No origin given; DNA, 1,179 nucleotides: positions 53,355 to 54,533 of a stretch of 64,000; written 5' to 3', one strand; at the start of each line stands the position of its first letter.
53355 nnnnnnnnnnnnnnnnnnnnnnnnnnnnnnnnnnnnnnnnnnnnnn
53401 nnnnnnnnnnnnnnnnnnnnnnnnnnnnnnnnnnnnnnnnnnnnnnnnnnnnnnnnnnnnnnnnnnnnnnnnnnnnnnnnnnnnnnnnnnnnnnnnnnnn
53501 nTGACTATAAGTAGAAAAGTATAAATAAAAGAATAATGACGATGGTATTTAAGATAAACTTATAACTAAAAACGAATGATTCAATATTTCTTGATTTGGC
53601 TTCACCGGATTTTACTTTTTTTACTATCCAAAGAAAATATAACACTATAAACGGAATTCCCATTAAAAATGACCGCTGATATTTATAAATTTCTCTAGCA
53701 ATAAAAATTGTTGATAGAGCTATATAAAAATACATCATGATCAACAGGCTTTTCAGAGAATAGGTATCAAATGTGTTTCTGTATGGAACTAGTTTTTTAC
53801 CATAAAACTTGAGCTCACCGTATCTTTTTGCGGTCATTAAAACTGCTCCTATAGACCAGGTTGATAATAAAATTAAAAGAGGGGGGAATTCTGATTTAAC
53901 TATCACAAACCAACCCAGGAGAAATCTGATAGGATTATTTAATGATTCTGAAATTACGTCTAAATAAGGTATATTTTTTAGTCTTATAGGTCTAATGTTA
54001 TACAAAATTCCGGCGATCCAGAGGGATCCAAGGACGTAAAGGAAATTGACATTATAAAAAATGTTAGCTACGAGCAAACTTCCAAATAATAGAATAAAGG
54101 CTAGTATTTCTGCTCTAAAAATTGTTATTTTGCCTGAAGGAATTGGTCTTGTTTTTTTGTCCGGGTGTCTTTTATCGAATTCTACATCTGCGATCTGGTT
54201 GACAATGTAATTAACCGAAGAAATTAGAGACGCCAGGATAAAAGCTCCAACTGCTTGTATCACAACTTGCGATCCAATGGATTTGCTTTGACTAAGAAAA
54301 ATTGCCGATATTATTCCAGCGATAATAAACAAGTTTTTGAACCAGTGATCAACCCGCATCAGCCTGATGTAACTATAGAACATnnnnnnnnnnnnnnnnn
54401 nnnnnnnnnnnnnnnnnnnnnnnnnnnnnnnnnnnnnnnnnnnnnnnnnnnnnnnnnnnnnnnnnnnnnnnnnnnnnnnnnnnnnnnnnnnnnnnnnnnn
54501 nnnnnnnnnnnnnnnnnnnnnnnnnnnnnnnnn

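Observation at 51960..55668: Candidate lipid-linked phospho-pentose donor module: DPPR-synthase-like UbiA, PHP phosphoesterase::methyltransferase fusion, and NTase-Tmk kinase fusion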

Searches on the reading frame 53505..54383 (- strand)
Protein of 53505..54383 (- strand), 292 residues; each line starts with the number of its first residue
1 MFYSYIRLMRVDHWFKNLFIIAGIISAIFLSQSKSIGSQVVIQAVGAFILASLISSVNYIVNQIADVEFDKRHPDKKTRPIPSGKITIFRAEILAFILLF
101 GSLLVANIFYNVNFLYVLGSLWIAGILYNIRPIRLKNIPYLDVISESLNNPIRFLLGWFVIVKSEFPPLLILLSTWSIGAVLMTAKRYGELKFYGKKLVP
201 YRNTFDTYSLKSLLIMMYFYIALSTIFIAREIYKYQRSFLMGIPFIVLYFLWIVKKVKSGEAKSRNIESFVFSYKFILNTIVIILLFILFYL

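Call 4: search_protein_families(library=pfam, proteins=[window:53505-54383:-], max_evalue=0.01)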
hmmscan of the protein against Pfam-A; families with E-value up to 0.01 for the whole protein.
window:53505-54383:- (292 aa): 1 family
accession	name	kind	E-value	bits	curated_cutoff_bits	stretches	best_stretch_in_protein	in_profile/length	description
PF01040.23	UbiA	-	1.8e-23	83.5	34.2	1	24-266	5-241/250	UbiA prenyltransferase family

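Call 5: search_protein_families(library=ncbifam, proteins=[window:53505-54383:-], max_evalue=0.01)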
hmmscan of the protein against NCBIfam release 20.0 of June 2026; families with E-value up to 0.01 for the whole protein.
window:53505-54383:- (292 aa): 17 families
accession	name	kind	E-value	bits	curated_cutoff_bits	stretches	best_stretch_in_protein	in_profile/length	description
NF008977.0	PRK12324.1-2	equivalog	8.4e-28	97.6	234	1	1-287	1-282/297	decaprenyl-phosphate phosphoribosyltransferase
NF006088.0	PRK08238.1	equivalog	5.3e-25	88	351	1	4-193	194-372/482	UbiA family prenyltransferase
NF008978.0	PRK12324.1-4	equivalog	1.7e-21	76.5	207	1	5-213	35-234/322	decaprenyl-phosphate phosphoribosyltransferase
NF008976.0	PRK12324.1-1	equivalog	9.7e-18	64.6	474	1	6-239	22-246/306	decaprenyl-phosphate phosphoribosyltransferase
NF009523.0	PRK12884.1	equivalog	3.3e-12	46.2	269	1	4-157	6-146/279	prenyltransferase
NF005742.0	PRK07566.1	equivalog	7.9e-10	38.3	313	1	5-141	31-162/315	chlorophyll synthase ChlG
TIGR01476.1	chlor_syn_BchG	subfamily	6.6e-09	35.6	212.3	1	7-138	5-132/283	(bacterio)chlorophyll synthase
TIGR01474.1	ubiA_proteo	equivalog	1.4e-08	34.6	275.45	1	4-258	3-252/282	4-hydroxybenzoate octaprenyltransferase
NF009516.0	PRK12875.1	equivalog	3.5e-07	29.6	205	1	36-177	47-186/292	prenyltransferase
TIGR01473.1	cyoE_ctaB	equivalog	3.6e-07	30.2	210.3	1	18-285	14-278/281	heme o synthase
NF035940.1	prenyl_rel_EboC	equivalog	4.1e-07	29.7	250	1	5-257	2-232/292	UbiA-like protein EboC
NF009609.0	PRK13106.1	equivalog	2.3e-05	24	349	1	2-104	15-111/301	prenyltransferase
NF009517.0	PRK12876.1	equivalog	2.9e-05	23.7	419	1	18-128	21-132/300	prenyltransferase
NF009514.0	PRK12873.1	equivalog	4.5e-05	23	246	1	27-106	35-111/297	4-hydroxybenzoate polyprenyltransferase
NF003349.0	PRK04375.1-2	equivalog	0.00011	21.6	246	1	18-130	39-143/318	heme o synthase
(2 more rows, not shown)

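Call 9: search_solved_structures(query=window:53505-54383:-, max_evalue=1, show_alignments=2)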
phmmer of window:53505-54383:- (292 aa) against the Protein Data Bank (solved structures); distinct sequences matched with E-value up to 1: 2.
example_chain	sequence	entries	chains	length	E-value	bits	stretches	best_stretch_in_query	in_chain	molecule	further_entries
8j8j_D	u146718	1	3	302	6.9e-12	48.7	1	5-247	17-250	Decaprenyl-phosphate phosphoribosyltransferase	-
8j8k_A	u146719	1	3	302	0.0056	19.5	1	5-247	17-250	Decaprenyl-phosphate phosphoribosyltransferase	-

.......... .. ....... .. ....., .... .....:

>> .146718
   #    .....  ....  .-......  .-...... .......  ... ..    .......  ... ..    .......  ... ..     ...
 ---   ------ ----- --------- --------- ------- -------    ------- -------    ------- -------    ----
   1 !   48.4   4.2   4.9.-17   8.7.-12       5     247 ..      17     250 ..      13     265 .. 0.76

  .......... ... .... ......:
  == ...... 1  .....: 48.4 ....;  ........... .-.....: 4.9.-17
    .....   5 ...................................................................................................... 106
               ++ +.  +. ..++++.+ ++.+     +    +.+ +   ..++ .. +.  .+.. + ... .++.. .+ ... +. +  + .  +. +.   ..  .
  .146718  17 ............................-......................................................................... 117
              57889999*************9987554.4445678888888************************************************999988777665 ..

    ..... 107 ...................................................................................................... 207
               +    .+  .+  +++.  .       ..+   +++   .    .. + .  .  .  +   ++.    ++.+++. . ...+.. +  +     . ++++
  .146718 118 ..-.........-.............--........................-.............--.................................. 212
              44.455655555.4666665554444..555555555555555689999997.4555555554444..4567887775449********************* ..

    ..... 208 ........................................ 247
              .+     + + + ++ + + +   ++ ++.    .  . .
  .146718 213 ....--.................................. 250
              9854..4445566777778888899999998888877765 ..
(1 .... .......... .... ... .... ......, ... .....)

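Call 12: find_encoding_contigs(protein=window:53505-54383:-, flank=10000, max_places=6)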
Protein window:53505-54383:- (292 aa): 5 contigs read that carry it; 1 place shown.
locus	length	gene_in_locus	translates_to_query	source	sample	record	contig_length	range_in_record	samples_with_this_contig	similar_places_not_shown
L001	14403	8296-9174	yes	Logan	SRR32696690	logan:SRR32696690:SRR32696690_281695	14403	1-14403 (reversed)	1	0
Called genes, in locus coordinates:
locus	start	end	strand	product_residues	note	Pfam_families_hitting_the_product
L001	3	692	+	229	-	?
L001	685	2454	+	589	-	-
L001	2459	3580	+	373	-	PF13439:Glyco_transf_4, PF20706:GT4-conflict, PF00534:Glycos_transf_1, PF13692:Glyco_trans_1_4, PF13524:Glyco_trans_1_2 (weak)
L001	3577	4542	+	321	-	PF00535:Glycos_transf_2, PF10111:Glyco_tranf_2_2 (faint), PF13641:Glyco_tranf_2_3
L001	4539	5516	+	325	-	PF00535:Glycos_transf_2, PF13641:Glyco_tranf_2_3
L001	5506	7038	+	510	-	PF13231:PMT_2 (weak)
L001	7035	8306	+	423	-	-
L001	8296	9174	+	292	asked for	PF01040:UbiA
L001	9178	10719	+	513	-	PF02811:PHP, PF13263:PHP_C, PF13489:Methyltransf_23, PF07021:MetW (weak), PF13847:Methyltransf_31, PF08241:Methyltransf_11, PF08242:Methyltransf_12, PF13649:Methyltransf_25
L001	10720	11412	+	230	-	PF01209:Ubie_methyltran, PF05891:Methyltransf_PK (weak), PF13489:Methyltransf_23, PF02353:CMAS (weak), PF13847:Methyltransf_31, PF08241:Methyltransf_11, PF08242:Methyltransf_12, PF13649:Methyltransf_25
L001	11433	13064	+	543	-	-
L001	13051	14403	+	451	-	?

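Call 13: find_homologous_proteins(query=window:53505-54383:-)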
Query window:53505-54383:- (292 aa): 117 proteins with E <= 0.001 among 3592 candidates.
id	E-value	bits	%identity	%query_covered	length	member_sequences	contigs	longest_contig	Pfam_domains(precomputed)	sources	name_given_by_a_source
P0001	7.4e-174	595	100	97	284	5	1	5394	PF01040.24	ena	-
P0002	1.0e-151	522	84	97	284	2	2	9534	PF01040.24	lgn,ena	-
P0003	7.4e-150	516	84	95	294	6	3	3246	PF01040.24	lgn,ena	-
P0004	3.5e-148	511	83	97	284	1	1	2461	PF01040.24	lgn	-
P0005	2.5e-142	492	77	100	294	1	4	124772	PF01040.24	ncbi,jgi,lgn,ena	-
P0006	1.9e-113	397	64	95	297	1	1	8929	PF01040.24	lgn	-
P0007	1.6e-110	387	60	100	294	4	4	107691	PF01040.24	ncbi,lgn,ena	-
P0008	1.5e-86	309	49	98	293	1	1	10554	PF01040.24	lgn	-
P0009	3.6e-86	307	53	93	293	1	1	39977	PF01040.24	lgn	-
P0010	4.2e-86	307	52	95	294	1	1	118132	PF01040.24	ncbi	-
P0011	2.8e-83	298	51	99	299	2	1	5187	PF01040.24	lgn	-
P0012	1.4e-82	295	55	94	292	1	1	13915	PF01040.24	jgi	jgi:decaprenyl-phosphate phosphoribosyltransferase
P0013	4.2e-82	294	51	93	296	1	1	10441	PF01040.24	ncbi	-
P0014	2.1e-81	292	49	98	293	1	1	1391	PF01040.24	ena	-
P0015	1.4e-79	286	48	97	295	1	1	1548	PF01040.24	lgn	-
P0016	1.4e-79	286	54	91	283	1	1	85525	PF01040.24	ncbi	-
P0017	2.7e-79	285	49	92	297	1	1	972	PF01040.24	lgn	-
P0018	4.0e-79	284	47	99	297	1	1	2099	PF01040.24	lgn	-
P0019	4.1e-79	284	52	90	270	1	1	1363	PF01040.24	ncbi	-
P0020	2.1e-78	282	48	97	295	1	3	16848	PF01040.24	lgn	-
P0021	2.3e-78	282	47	98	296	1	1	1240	PF01040.24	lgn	-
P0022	3.7e-78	281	49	99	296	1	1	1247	PF01040.24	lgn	-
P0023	5.5e-78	280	48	93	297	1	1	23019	PF01040.24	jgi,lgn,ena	-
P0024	2.2e-76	275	51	92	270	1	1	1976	PF01040.24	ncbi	-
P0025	2.0e-75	272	49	95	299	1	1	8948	PF01040.24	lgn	-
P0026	4.1e-75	271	48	98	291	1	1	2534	PF01040.24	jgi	jgi:decaprenyl-phosphate phosphoribosyltransferase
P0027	2.9e-74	268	47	97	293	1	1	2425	PF01040.24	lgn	-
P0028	7.7e-74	267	57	77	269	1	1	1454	PF01040.24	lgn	-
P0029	2.1e-73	265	43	99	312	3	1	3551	PF01040.24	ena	-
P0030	2.0e-71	259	50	96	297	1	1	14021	PF01040.24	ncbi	-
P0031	2.8e-71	258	46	96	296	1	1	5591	PF01040.24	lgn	-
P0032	4.5e-71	258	52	75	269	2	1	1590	PF01040.24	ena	-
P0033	8.4e-70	254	46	95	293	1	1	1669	PF01040.24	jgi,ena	-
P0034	3.2e-65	239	53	80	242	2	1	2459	PF01040.24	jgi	jgi:4-hydroxybenzoate polyprenyltransferase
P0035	3.3e-65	238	44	99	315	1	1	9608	PF01040.24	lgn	-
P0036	1.3e-60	223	45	98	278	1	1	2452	PF01040.24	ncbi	-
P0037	2.6e-58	216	48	73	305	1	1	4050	PF01040.24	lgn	-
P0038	7.0e-55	205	43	85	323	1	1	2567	PF01040.24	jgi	-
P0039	6.7e-54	201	37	98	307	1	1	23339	PF01040.24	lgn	-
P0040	1.8e-53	200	44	77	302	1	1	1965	PF01040.24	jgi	jgi:4-hydroxybenzoate polyprenyltransferase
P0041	8.8e-53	198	36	98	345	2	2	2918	PF01040.24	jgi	-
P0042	1.4e-52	197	39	98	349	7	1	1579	PF01040.24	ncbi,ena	-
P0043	1.7e-52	197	39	94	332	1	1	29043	PF01040.24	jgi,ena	-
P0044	2.1e-52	196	38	98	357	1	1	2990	PF01040.24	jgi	-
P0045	6.3e-52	195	37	98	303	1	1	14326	PF01040.24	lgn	-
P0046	1.0e-51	194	36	97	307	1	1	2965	PF01040.24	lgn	-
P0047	1.6e-51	194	38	99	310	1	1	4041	PF01040.24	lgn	-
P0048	3.4e-51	192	35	99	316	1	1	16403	PF01040.24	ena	-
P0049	7.5e-51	191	46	83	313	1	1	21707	PF01040.24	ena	-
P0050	8.6e-51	191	47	72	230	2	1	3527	PF01040.24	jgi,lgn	-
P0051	3.4e-50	189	46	77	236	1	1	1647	PF01040.24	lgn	-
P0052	5.1e-50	189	40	90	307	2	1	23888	PF01040.24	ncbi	-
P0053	5.8e-50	188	39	98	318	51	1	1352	PF01040.24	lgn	-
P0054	7.1e-50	188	38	99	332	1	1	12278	PF01040.24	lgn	-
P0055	1.5e-49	187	39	98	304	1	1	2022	PF01040.24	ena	-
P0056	1.7e-49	187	39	91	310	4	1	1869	PF01040.24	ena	-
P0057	4.4e-49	186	43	80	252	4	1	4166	PF01040.24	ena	-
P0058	7.7e-49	185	36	98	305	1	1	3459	PF01040.24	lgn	-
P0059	2.7e-48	183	37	86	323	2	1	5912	PF01040.24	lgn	-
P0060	4.4e-48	182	40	98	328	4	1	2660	PF01040.24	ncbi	-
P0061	5.0e-48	182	37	95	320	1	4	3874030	PF01040.24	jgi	jgi:decaprenyl-phosphate phosphoribosyltransferase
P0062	5.1e-48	182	38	90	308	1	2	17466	PF01040.24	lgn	-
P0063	6.8e-48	182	37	98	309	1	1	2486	PF01040.24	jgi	-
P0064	9.3e-48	181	37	98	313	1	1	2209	PF01040.24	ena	-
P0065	1.2e-47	181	38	82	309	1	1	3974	PF01040.24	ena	-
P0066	1.5e-47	181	37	93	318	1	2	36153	PF01040.24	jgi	jgi:decaprenyl-phosphate phosphoribosyltransferase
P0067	1.9e-47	180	40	84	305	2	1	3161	PF01040.24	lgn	-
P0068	9.2e-47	178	38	99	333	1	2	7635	PF01040.24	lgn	-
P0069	9.8e-47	178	41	84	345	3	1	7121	PF01040.24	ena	-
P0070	1.0e-46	178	40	85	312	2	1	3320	PF01040.24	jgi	-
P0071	1.4e-46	177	39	85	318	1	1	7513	PF01040.24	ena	-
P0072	1.4e-46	177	37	99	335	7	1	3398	PF01040.24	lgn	-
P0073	1.8e-46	177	40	84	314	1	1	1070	PF01040.24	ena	-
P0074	1.8e-46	177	39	92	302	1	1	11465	PF01040.24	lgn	-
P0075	2.0e-46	177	36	97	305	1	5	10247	PF01040.24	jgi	jgi:4-hydroxybenzoate polyprenyltransferase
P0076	2.4e-46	177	38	97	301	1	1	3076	PF01040.24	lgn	-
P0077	3.5e-46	176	41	83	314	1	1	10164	PF01040.24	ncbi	-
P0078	4.4e-46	176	34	88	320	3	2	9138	PF01040.24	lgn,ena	-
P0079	5.3e-46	175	37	83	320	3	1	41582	PF01040.24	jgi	-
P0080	6.8e-45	172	39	83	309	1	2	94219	PF01040.24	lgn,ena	-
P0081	1.1e-44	171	40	84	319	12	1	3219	PF01040.24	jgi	-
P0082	1.3e-44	171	40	90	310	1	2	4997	PF01040.24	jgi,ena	jgi:4-hydroxybenzoate polyprenyltransferase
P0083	1.5e-44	171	39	90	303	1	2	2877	PF01040.24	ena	-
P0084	1.6e-44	171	38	90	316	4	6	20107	PF01040.24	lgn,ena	-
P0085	1.1e-43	168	38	97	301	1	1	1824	PF01040.24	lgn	-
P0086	1.8e-43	167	41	84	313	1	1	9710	PF01040.24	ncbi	ncbi:MAG: UbiA family prenyltransferase [Ignavibacteria bacterium]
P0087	3.8e-43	166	37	84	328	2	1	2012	PF01040.24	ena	-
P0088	6.4e-43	165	35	98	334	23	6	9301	PF01040.24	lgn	-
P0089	1.5e-42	164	37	90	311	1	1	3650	PF01040.24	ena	-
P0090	1.6e-41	161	33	97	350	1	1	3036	PF01040.24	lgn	-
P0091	2.6e-41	160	31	99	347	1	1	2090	PF01040.24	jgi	jgi:decaprenyl-phosphate phosphoribosyltransferase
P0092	9.3e-40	155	39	84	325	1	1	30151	PF01040.24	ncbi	-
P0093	1.4e-39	154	39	78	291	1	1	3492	PF01040.24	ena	-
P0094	2.6e-39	154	33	98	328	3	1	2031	PF01040.24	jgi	jgi:4-hydroxybenzoate polyprenyltransferase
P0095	3.5e-39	153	34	97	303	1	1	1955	PF01040.24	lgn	-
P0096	3.6e-39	153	38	77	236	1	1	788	PF01040.24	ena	-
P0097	1.1e-38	151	33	97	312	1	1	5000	PF01040.24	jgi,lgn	jgi:4-hydroxybenzoate polyprenyltransferase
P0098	1.0e-37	148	36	86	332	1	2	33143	PF01040.24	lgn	-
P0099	1.1e-32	132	34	91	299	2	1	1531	PF01040.24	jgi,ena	-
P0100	1.7e-17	82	29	90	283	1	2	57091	PF01040.24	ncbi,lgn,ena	-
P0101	3.1e-16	78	33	63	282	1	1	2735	PF01040.24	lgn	-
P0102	1.5e-14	72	30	98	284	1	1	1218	PF01040.24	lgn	-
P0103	5.8e-13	67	26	90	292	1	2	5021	PF01040.24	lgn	-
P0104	8.1e-13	67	26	96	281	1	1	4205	PF01040.24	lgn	-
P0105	1.3e-12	66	28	83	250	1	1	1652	PF01040.24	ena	-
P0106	3.6e-11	61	28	95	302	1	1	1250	PF01040.24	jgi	jgi:decaprenyl-phosphate phosphoribosyltransferase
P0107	5.8e-11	61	33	71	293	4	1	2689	PF01040.24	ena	-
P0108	9.1e-11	60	29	99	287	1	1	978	PF01040.24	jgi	-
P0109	1.0e-10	60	31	70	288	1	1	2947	PF01040.24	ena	-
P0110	1.9e-10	59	33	77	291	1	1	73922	PF01040.24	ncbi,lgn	-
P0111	1.1e-9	56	31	63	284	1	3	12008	PF01040.24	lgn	-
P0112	4.1e-9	54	27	99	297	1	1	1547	PF01040.24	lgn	-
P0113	4.6e-9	54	27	99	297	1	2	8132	PF01040.24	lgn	-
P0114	5.9e-9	54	33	70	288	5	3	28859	PF01040.24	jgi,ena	-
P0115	1.0e-7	50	36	26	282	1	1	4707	PF01040.24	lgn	-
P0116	1.2e-7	50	33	29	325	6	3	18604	PF01040.24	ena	-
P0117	1.6e-7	49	33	29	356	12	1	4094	PF01040.24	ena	-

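Call 14: find_encoding_contigs(protein=P0005, flank=10000, max_places=2)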
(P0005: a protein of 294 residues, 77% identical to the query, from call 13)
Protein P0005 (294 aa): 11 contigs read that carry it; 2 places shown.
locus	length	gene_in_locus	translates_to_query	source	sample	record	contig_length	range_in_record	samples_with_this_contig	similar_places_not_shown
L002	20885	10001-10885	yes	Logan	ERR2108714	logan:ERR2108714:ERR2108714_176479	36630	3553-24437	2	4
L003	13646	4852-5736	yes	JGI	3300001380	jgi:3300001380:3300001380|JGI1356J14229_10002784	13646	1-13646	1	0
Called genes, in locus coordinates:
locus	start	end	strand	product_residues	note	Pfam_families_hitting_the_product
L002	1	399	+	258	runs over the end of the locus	PF00535:Glycos_transf_2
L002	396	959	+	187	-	-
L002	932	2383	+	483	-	PF01564:Spermine_synth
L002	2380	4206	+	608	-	-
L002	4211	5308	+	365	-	PF13439:Glyco_transf_4, PF20706:GT4-conflict, PF00534:Glycos_transf_1, PF13692:Glyco_trans_1_4, PF13524:Glyco_trans_1_2 (weak)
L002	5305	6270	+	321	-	PF00535:Glycos_transf_2, PF10111:Glyco_tranf_2_2 (faint), PF13641:Glyco_tranf_2_3, PF13632:Glyco_trans_2_3 (weak)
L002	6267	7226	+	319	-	PF00535:Glycos_transf_2, PF10111:Glyco_tranf_2_2 (weak), PF13641:Glyco_tranf_2_3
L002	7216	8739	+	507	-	PF13231:PMT_2 (weak)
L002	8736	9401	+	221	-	PF14907:NTP_transf_5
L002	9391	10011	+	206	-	PF02223:Thymidylate_kin (faint)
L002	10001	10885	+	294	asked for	PF01040:UbiA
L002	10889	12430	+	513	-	PF02811:PHP (weak), PF13263:PHP_C (weak), PF13489:Methyltransf_23, PF07021:MetW (weak), PF13847:Methyltransf_31 (weak), PF08241:Methyltransf_11, PF08242:Methyltransf_12, PF13649:Methyltransf_25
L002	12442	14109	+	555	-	-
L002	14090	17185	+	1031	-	-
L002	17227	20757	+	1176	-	-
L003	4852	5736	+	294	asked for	PF01040:UbiA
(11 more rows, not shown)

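Call 15: find_encoding_contigs(protein=P0007, flank=10000, max_places=2)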
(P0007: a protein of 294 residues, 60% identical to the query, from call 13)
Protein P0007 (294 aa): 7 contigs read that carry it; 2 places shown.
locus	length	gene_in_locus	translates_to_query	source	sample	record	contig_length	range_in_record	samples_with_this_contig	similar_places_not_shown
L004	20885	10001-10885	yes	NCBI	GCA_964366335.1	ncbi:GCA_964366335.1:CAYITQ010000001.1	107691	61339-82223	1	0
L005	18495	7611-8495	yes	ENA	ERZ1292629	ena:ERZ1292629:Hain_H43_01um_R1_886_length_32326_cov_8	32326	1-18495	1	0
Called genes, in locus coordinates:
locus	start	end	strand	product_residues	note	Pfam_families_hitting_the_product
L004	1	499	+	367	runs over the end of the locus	PF04188:Mannosyl_trans2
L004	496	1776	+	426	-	PF01943:Polysacc_synt, PF13440:Polysacc_synt_3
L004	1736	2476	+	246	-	PF00535:Glycos_transf_2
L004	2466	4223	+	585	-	-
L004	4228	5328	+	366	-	PF13439:Glyco_transf_4 (weak), PF20706:GT4-conflict, PF00534:Glycos_transf_1, PF13692:Glyco_trans_1_4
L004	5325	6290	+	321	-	PF00535:Glycos_transf_2, PF10111:Glyco_tranf_2_2 (faint), PF13641:Glyco_tranf_2_3, PF13632:Glyco_trans_2_3 (weak)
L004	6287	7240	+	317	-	PF00535:Glycos_transf_2, PF13506:Glyco_transf_21 (weak), PF13641:Glyco_tranf_2_3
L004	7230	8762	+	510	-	PF13231:PMT_2 (weak)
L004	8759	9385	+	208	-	PF14907:NTP_transf_5 (weak)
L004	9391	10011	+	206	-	PF02223:Thymidylate_kin (faint)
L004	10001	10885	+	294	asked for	PF01040:UbiA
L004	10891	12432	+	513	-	PF02811:PHP, PF13263:PHP_C (weak), PF13489:Methyltransf_23, PF07021:MetW (weak), PF13847:Methyltransf_31, PF08241:Methyltransf_11, PF08242:Methyltransf_12, PF13649:Methyltransf_25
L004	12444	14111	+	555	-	-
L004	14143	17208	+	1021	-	-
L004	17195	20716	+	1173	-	-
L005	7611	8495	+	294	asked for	PF01040:UbiA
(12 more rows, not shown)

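Call 16: find_encoding_contigs(protein=P0010, flank=10000, max_places=2)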
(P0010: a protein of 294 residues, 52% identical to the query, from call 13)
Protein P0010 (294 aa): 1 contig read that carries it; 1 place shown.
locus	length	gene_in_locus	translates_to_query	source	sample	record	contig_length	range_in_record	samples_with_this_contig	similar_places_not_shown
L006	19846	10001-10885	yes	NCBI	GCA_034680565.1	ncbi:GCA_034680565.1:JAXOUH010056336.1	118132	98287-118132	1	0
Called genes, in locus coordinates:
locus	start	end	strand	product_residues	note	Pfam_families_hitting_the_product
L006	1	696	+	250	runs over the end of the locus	PF00535:Glycos_transf_2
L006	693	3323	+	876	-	PF00754:F5_F8_type_C, PF22633:F5_F8_type_C_2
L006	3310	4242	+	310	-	PF00535:Glycos_transf_2, PF10111:Glyco_tranf_2_2 (faint), PF13506:Glyco_transf_21 (faint), PF13641:Glyco_tranf_2_3, PF13632:Glyco_trans_2_3 (weak)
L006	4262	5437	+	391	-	PF01408:GFO_IDH_MocA, PF02894:GFO_IDH_MocA_C, PF22725:GFO_IDH_MocA_C3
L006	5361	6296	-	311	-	PF03706:LPG_synthase_TM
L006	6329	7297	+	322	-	PF00535:Glycos_transf_2, PF10111:Glyco_tranf_2_2, PF13506:Glyco_transf_21 (weak), PF13641:Glyco_tranf_2_3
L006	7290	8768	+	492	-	-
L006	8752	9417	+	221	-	PF14907:NTP_transf_5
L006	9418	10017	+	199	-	PF02223:Thymidylate_kin (faint)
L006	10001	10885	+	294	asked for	PF01040:UbiA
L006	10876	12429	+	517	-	PF02811:PHP, PF02353:CMAS (weak), PF08003:Methyltransf_9 (weak), PF13489:Methyltransf_23, PF08241:Methyltransf_11, PF08242:Methyltransf_12, PF13649:Methyltransf_25, PF13847:Methyltransf_31, +1 more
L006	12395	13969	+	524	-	-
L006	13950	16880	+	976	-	PF11847:GT-C_AftD (faint)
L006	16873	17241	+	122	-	-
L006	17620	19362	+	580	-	PF02543:Carbam_trans_N, PF16861:Carbam_trans_C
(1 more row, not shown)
